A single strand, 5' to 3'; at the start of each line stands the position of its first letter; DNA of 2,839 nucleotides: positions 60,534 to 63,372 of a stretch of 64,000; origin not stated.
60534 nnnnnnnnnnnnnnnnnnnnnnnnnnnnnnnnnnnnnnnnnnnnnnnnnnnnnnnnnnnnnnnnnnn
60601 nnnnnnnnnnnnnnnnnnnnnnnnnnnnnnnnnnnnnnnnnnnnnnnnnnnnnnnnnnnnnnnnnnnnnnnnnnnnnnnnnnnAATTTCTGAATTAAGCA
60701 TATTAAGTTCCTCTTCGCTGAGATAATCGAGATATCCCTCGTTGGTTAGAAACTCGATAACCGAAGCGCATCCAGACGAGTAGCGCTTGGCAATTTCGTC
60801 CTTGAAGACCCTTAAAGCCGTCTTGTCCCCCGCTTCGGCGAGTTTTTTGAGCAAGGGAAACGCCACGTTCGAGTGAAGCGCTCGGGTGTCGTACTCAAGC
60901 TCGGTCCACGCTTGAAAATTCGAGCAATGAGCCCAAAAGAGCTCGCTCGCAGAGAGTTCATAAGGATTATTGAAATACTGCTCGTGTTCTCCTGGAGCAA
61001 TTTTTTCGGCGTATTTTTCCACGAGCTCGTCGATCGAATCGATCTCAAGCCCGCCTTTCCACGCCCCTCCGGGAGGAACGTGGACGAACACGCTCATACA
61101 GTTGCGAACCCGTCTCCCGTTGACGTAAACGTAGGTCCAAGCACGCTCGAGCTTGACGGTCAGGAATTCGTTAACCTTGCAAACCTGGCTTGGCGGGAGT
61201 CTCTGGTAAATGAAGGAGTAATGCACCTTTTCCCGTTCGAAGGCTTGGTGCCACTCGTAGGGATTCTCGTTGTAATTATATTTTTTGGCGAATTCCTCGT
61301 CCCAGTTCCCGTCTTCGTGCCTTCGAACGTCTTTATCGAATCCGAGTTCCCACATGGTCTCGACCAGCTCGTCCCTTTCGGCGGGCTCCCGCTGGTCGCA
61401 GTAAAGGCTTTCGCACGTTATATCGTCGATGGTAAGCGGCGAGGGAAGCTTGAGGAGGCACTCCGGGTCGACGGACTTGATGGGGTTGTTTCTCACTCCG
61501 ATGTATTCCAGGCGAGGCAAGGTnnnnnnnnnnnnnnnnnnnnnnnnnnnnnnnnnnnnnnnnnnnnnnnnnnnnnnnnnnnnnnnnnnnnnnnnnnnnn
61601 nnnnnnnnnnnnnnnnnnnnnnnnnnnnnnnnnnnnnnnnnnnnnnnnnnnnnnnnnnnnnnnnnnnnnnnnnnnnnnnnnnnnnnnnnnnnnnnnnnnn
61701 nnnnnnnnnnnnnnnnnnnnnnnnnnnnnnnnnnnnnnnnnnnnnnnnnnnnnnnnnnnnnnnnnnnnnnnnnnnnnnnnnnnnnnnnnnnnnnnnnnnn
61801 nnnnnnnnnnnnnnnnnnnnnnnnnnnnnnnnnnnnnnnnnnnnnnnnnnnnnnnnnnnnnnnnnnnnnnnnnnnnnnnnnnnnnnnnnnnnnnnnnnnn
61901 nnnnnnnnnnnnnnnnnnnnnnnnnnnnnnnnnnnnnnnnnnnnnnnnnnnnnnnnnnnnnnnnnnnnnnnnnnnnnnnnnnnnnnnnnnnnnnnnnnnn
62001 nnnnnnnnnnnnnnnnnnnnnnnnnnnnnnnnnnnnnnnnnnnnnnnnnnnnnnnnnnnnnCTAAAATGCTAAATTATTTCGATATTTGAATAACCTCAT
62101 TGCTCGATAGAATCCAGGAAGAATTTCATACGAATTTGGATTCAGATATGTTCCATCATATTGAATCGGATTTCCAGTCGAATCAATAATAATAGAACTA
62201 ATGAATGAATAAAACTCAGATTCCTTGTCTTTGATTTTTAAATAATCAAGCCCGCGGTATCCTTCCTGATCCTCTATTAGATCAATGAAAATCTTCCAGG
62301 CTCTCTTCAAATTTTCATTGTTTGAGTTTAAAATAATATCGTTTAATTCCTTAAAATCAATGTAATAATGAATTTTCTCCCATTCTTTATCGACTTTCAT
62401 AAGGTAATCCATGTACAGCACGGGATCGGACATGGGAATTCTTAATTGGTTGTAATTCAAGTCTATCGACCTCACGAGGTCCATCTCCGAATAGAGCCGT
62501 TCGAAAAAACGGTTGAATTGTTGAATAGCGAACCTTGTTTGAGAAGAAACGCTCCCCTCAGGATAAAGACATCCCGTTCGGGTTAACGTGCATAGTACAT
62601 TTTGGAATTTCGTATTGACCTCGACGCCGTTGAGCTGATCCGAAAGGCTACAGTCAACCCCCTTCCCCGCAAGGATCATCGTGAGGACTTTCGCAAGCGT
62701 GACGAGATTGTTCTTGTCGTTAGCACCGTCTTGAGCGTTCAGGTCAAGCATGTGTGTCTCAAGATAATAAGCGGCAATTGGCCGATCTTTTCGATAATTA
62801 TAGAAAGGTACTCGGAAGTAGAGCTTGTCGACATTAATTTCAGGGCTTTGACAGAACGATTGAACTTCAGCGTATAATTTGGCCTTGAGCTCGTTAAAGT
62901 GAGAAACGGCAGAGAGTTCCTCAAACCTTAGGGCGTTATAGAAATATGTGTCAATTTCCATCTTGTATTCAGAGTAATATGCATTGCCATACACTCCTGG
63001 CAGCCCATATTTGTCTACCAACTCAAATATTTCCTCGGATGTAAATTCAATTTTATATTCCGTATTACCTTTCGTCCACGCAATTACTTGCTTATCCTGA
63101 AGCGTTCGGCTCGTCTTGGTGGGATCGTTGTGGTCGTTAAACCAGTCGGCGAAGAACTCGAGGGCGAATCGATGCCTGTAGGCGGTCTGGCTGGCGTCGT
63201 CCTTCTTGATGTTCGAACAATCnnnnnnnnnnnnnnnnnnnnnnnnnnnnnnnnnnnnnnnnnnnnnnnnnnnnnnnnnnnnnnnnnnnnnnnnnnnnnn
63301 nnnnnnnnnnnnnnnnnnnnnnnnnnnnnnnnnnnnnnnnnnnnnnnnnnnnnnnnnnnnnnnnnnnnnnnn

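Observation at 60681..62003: Compositional chimera inside one intact ORF: AT-rich LRR N-terminus fused in frame to a ~53% GC C-terminal domain, with the junction inside the LRR array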

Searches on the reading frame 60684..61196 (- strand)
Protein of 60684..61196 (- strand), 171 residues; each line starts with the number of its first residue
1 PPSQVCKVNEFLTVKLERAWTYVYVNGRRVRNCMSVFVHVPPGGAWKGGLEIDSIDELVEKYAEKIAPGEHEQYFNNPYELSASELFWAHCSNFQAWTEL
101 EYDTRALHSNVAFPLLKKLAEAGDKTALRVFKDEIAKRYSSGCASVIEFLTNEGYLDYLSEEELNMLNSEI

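Call 19: find_related_loci(query=window:60684-61196:-, collection=genome_contigs, flank=4000)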
Query seq(171 aa) (171 aa) in genome_contigs; peptide patterns used: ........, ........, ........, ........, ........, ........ (x = any residue, [..] = any of these).
76 stretches matched a pattern; 13 encode a relative of the query (tblastn E <= 1e-3); 13 distinct loci.
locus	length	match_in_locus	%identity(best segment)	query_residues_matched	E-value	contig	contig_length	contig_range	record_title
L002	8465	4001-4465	48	7-167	3e-41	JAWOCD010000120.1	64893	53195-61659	MAG: Promethearchaeia archaeon isolate BLK3-3.bin.73 k191_3161060, whole genome shotgun sequence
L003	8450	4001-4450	47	7-167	2e-40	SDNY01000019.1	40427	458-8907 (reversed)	MAG: Promethearchaeota archaeon isolate AMARA_1S AMARA-sed17-1694, whole genome shotgun sequence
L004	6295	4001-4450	45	6-164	3e-39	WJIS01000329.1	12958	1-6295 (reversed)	MAG: Promethearchaeota archaeon isolate Bin_204 k141_3511511, whole genome shotgun sequence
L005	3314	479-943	42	8-167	2e-38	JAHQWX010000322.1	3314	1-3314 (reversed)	MAG: Promethearchaeia archaeon isolate WORB4 WOR136_contig-100_3050, whole genome shotgun sequence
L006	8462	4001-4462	39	8-167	2e-37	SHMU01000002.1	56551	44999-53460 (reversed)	MAG: Promethearchaeota archaeon isolate BC1 1189600002, whole genome shotgun sequence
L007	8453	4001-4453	42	7-164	1e-37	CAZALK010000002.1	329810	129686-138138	MAG TPA_asm: uncultured archaeon isolate binchicken_co136_26 genome assembly, contig: NODE_5_length_329810_cov_230.57849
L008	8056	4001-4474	43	8-171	2e-37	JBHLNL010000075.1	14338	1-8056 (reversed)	MAG: Promethearchaeota archaeon isolate DZ2S.275 DZ2S.275@13832, whole genome shotgun sequence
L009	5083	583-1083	41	3-167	1e-36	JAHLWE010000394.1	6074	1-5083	MAG: Promethearchaeota archaeon isolate 2R3_4 k141_79270, whole genome shotgun sequence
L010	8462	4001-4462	46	8-167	6e-35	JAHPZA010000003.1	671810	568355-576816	MAG: Promethearchaeota archaeon isolate LW40_45 NODE_11_length_671810_cov_20.318872, whole genome shotgun sequence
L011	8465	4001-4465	42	7-167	8e-34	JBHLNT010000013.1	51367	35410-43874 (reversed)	MAG: Promethearchaeota archaeon isolate DZ2S.378 DZ2S.378@1641, whole genome shotgun sequence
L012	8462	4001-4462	41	7-170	1e-33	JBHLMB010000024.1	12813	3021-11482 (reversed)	MAG: Promethearchaeota archaeon isolate DZ2M.159 DZ2M.159@16173, whole genome shotgun sequence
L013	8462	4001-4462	40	8-167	4e-33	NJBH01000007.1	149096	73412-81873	MAG: Promethearchaeota archaeon Loki_b32 47, whole genome shotgun sequence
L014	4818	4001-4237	33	8-94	6e-9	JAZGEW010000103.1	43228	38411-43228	MAG: Promethearchaeia archaeon isolate SCS4bin.30 SCS4bin.30_103, whole genome shotgun sequence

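Call 31: find_related_loci(query=A1, collection=metagenome_contigs, flank=3000)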
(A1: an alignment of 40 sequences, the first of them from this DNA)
Query A1 (161 aa) in metagenome_contigs; peptide patterns used: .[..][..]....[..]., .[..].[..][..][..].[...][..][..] (x = any residue, [..] = any of these).
600 stretches matched a pattern (row limit reached: there are more); 588 encode a relative of the query (tblastn E <= 1e-3); the best 80 are kept; 80 distinct loci.
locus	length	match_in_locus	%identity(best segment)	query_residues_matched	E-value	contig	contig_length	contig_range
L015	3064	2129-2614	53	1-161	2e-44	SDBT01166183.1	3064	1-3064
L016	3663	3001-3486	48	1-161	3e-44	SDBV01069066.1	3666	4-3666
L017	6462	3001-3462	48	1-161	3e-43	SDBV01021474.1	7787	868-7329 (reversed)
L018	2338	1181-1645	47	1-161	8e-43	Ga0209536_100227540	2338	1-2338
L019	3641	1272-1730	47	1-161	2e-42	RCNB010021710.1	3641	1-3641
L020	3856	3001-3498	41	1-161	4e-42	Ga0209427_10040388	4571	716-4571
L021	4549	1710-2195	47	2-158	8e-42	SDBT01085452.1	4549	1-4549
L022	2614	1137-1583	47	1-158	8e-42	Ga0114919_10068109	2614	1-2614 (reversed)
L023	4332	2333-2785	47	1-158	1e-41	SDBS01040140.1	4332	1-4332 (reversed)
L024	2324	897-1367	46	1-158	1e-41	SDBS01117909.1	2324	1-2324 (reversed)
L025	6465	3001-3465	45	1-161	5e-41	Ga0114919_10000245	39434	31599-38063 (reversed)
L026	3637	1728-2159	48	1-157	4e-41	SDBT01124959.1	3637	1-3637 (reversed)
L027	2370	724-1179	45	1-158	4e-41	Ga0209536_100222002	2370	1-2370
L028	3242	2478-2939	46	1-161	3e-41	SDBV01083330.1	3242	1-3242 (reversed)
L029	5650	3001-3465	44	1-161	4e-41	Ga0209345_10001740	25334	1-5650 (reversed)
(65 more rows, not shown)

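Call 32: find_related_loci(query=A1, collection=viral_contigs, flank=5000)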
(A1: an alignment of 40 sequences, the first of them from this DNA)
Query A1 (161 aa) in viral_contigs; peptide patterns used: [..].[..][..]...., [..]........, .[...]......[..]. (x = any residue, [..] = any of these).
145 stretches matched a pattern; 4 encode a relative of the query (tblastn E <= 1e-3); 4 distinct loci.
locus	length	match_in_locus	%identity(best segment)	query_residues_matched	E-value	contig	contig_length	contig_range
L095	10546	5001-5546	34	1-161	2e-27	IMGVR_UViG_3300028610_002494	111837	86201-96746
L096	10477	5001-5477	34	1-153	4e-25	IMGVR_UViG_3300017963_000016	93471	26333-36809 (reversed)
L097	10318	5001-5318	39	2-113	6e-19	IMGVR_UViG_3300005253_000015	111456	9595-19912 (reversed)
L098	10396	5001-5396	31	1-153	4e-17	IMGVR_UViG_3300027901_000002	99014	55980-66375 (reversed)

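Call 33: search_solved_structures(query=A1, max_evalue=10)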
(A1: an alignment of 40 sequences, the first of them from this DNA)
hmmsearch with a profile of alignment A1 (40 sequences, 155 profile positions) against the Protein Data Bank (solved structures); distinct sequences matched with E-value up to 10: 0.

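Call 39: predict_structure(alignment_id=A1)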
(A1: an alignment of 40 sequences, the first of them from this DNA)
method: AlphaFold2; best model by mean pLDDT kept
length: 161 residues; sequences in the alignment: 40
mean_pLDDT: 79.2   pTM: 0.74
mean pLDDT of the five models: 79.2, 75.9, 73.3, 69.6, 68.8
residues with pLDDT >= 90: 56; 70-90: 58; 50-70: 37; < 50: 10
segments of 3 or more residues with pLDDT < 50: 38-41, 68-73
pLDDT, mean of each block of 10 residues (from residue 1): 88 85 69 54 61 65 52 68 84 89 87 95 95 86 92 95 89
secondary structure, 60 per line:
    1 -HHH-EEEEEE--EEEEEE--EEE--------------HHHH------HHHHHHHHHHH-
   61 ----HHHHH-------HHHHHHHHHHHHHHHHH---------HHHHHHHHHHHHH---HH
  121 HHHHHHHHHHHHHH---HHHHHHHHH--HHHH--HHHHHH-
elements in order: E6-11 E14-19 E22-24 H39-42 H49-59 H65-69 H77-93 H103-115 H119-134 H138-146 H149-152 H155-160

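Call 43: fold_search(model_id=the predicted structure, library=pdb)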
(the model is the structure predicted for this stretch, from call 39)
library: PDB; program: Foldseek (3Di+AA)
matches with E <= 10: 74; with E <= 0.001: 0
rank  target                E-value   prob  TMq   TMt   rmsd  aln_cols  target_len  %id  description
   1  8fr7_A                8.8e-01  0.03  0.12  0.03  36.7       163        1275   11  A hinge glycan regulates spike bending and impacts coronavirus infectivity (released 2023-10-04)
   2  2rh0_A                9.3e-01  0.06  0.14  0.16  20.3       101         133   11  Crystal structure of NudC domain-containing protein 2 (13542905) from Mus musculus at 1.95 A resolution (released 2007-10-16)
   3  2e2n_A                1.1e+00  0.08  0.20  0.12  16.8       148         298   15  Crystal structure of Sulfolobus tokodaii hexokinase in the apo form (released 2007-01-16)
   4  7kdp_A                1.5e+00  0.02  0.14  0.05  23.8       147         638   16  HCMV prefusion gB in complex with fusion inhibitor WAY-174865 (released 2021-03-17)
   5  2rh0_B                1.6e+00  0.04  0.13  0.16  20.4       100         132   11  Crystal structure of NudC domain-containing protein 2 (13542905) from Mus musculus at 1.95 A resolution (released 2007-10-16)
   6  2rh0_C                1.8e+00  0.04  0.13  0.16  20.3       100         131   11  Crystal structure of NudC domain-containing protein 2 (13542905) from Mus musculus at 1.95 A resolution (released 2007-10-16)
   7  4or8_B                1.8e+00  0.04  0.18  0.15  16.5       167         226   13  Crystal structure of Marburg virus VP24 (released 2014-03-26)
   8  2o30_B                2.1e+00  0.23  0.11  0.21   3.0        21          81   10  Nuclear movement protein from E. cuniculi GB-M1 (released 2007-01-02)
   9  7kso_C                2.7e+00  0.03  0.16  0.09  18.4       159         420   11  Cryo-EM structure of PRC2:EZH1-AEBP2-JARID2 (released 2021-02-03)
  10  2ch6_B                3.5e+00  0.04  0.19  0.11  18.6       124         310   14  Crystal structure of human N-acetylglucosamine kinase in complex with ADP and glucose (released 2006-09-18)
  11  6pal_A                3.8e+00  0.02  0.16  0.08  17.4       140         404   13  Bacteroides uniformis endo-laminarinase BuGH158 from the beta(1,3)-glucan utilization locus (released 2020-04-01)
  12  6omp_A                4.0e+00  0.06  0.13  0.07   8.0        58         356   17  Crystal structure of apo PtmU3 (released 2019-07-24)
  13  4u2x_A                4.0e+00  0.04  0.14  0.11  11.7        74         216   18  Ebola virus VP24 in complex with Karyopherin alpha 5 C-terminus (released 2014-08-13)
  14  4uf6_D                4.0e+00  0.01  0.12  0.07  20.4       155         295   17  UCH-L5 in complex with ubiquitin-propargyl bound to an activating fragment of INO80G (released 2015-03-04)
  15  5mbq_A                4.2e+00  0.02  0.15  0.11  13.9       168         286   15  CeuE (H227A variant) a periplasmic protein from Campylobacter jejuni (released 2017-04-12)
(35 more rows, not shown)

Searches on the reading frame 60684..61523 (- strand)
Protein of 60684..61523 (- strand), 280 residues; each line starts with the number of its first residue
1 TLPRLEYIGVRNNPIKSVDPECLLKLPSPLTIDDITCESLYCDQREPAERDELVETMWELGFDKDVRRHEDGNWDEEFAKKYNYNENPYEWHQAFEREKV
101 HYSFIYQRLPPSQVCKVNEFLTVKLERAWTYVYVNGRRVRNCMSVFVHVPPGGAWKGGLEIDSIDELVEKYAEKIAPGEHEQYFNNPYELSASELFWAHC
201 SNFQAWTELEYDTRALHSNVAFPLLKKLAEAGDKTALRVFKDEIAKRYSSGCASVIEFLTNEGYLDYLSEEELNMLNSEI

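Call 24: find_homologous_proteins(query=window:60684-61523:-)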
Query seq(280 aa) (280 aa): 219 proteins with E <= 0.001 among 2516 candidates; the best 120 are listed.
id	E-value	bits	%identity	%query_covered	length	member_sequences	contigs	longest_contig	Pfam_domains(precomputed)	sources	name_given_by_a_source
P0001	9.0e-192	654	100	100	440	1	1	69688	PF23598.2,PF12799.14,PF13855.13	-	-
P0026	3.4e-45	173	42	56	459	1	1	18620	-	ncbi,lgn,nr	ncbi:MAG: hypothetical protein JW891_11315 [Candidatus Lokiarchaeota archaeon]|nr:hypothetical prote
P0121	8.9e-40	155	50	59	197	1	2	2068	-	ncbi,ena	-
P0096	4.9e-38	149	49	59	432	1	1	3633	PF10602.16,PF25063.1,PF14853.13,PF13431.13,PF23914.2,PF13414.13,PF13176.13,PF12569.15,PF13428.13,PF13374.13,PF14559.13,PF25068.3,PF13371.13,PF00515.35,PF12895.14,PF13424.13,PF21033.5,PF13432.13,PF13181.13,PF07719.24,PF13174.13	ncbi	ncbi:MAG: tetratricopeptide repeat protein [Candidatus Hermodarchaeota archaeon]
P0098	8.0e-38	149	47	56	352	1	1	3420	PF13181.13,PF07719.24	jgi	-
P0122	9.7e-38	149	48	60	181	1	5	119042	-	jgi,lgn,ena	-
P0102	1.1e-37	148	48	65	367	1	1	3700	PF00025.28,PF08477.20,PF00071.29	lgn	-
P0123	1.3e-37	148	43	59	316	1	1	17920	-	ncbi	-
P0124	1.7e-37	148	46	59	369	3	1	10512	-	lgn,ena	-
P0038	2.9e-37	147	49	59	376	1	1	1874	PF23598.2,PF00560.40,PF12799.14,PF13855.13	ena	-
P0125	8.7e-37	145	45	66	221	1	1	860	-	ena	-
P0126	9.0e-37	145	43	59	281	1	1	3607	-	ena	-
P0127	1.0e-36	145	48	57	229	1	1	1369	-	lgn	-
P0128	1.5e-36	145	47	54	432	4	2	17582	PF10602.16,PF25063.1,PF13431.13,PF23914.2,PF20225.5,PF13414.13,PF13176.13,PF12569.15,PF13428.13,PF13374.13,PF14559.13,PF25068.3,PF13371.13,PF00515.35,PF12895.14,PF13424.13,PF21033.5,PF13432.13,PF09295.17,PF13181.13,PF07719.24,PF13174.13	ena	-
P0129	4.7e-36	143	49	58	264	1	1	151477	PF23598.2,PF00560.40,PF12799.14,PF13855.13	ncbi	ncbi:MAG: leucine-rich repeat domain-containing protein, partial [Promethearchaeota archaeon]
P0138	1.8e-34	138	47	57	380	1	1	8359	PF00025.28,PF08477.20,PF00071.29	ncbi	ncbi:MAG: Rab family GTPase [Candidatus Hermodarchaeota archaeon]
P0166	2.5e-31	127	44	59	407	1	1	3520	PF12799.14,PF13855.13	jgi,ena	-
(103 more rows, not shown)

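Call 45: find_encoding_contigs(protein=P0166, flank=4000, max_places=2)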
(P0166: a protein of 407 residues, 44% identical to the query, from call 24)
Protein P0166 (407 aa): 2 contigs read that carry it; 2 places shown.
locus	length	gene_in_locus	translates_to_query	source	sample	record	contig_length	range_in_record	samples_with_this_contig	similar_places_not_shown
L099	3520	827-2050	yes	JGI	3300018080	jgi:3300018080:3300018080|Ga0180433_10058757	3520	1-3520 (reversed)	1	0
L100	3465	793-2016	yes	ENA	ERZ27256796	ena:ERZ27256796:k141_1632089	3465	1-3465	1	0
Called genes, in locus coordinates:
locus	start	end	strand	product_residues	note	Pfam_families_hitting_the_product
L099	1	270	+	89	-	?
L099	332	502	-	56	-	-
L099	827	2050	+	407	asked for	PF13855:LRR_8 (faint), PF12799:LRR_4 (faint)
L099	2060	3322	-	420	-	-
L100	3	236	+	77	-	?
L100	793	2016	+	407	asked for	PF13855:LRR_8 (faint), PF12799:LRR_4 (faint)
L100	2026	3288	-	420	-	-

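Call 72: find_encoding_contigs(protein=P0138, flank=4000, max_places=1)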
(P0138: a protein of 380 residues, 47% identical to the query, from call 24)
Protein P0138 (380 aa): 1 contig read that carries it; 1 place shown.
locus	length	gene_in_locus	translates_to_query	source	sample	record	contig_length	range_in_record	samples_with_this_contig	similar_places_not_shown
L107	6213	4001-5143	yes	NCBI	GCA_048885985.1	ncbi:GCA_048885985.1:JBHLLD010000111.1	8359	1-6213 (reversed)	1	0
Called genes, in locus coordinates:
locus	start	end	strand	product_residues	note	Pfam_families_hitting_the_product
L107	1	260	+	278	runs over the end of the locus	PF00106:adh_short, PF08659:KR, PF13561:adh_short_C2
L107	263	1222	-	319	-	PF01156:IU_nuc_hydro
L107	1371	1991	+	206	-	-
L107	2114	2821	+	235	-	-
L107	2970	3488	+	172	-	-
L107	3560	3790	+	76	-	PF10905:DUF2695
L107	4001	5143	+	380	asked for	PF00025:Arf, PF00071:Ras, PF08477:Roc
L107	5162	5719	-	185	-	-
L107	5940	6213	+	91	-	PF00582:Usp (weak)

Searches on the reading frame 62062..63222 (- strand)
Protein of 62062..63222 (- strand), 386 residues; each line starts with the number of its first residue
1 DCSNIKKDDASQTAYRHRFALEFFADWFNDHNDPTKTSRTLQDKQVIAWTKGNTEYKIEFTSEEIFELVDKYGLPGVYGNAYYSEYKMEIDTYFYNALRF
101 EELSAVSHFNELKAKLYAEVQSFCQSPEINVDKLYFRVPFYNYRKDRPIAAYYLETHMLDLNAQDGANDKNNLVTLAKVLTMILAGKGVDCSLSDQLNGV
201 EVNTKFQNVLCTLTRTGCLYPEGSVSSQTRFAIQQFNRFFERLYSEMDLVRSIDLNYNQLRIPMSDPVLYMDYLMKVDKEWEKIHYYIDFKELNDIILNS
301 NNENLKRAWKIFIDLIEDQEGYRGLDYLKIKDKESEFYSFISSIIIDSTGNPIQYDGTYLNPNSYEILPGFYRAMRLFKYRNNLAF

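Call 8: search_protein_families(library=pfam, proteins=[window:62062-63021:-], max_evalue=0.1)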
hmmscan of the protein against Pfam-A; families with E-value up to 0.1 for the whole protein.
window:62062-63021:- (319 aa): 0 families

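Call 41: search_protein_families(library=ncbifam, proteins=[window:62062-63021:-], max_evalue=0.01)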
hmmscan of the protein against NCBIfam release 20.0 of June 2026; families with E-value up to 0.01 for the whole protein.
window:62062-63021:- (319 aa): 0 families

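Call 68: find_homologous_proteins(query=window:62062-63222:-)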
Query window:62062-63222:- (386 aa): 1 proteins with E <= 0.001 among 1573 candidates.
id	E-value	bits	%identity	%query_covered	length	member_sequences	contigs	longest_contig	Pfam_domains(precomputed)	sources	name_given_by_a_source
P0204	2.2e-211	720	100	83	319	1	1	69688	-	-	-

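Call 81: search_protein_families(library=padloc, proteins=[window:62062-63222:-], max_evalue=0.01)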
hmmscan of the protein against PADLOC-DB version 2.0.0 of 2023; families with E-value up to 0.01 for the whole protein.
window:62062-63222:- (386 aa): 0 families

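Call 82: search_protein_families(library=phrogs, proteins=[window:62062-63222:-], max_evalue=0.01)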
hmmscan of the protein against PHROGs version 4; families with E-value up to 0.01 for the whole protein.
window:62062-63222:- (386 aa): 0 families

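Call 86: search_protein_representatives(protein=window:62062-63222:-)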
Query: 386 residues. Proteins with E-value up to 0.001 (for the whole library): 3; up to 1e-10: 3; up to 1e-30: 1. The best 3 are listed.
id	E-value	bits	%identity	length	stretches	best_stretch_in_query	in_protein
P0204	6.9e-212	720.1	100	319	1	68-386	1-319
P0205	5.7e-27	111.5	45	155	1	231-381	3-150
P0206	2.2e-19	86.6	31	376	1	42-347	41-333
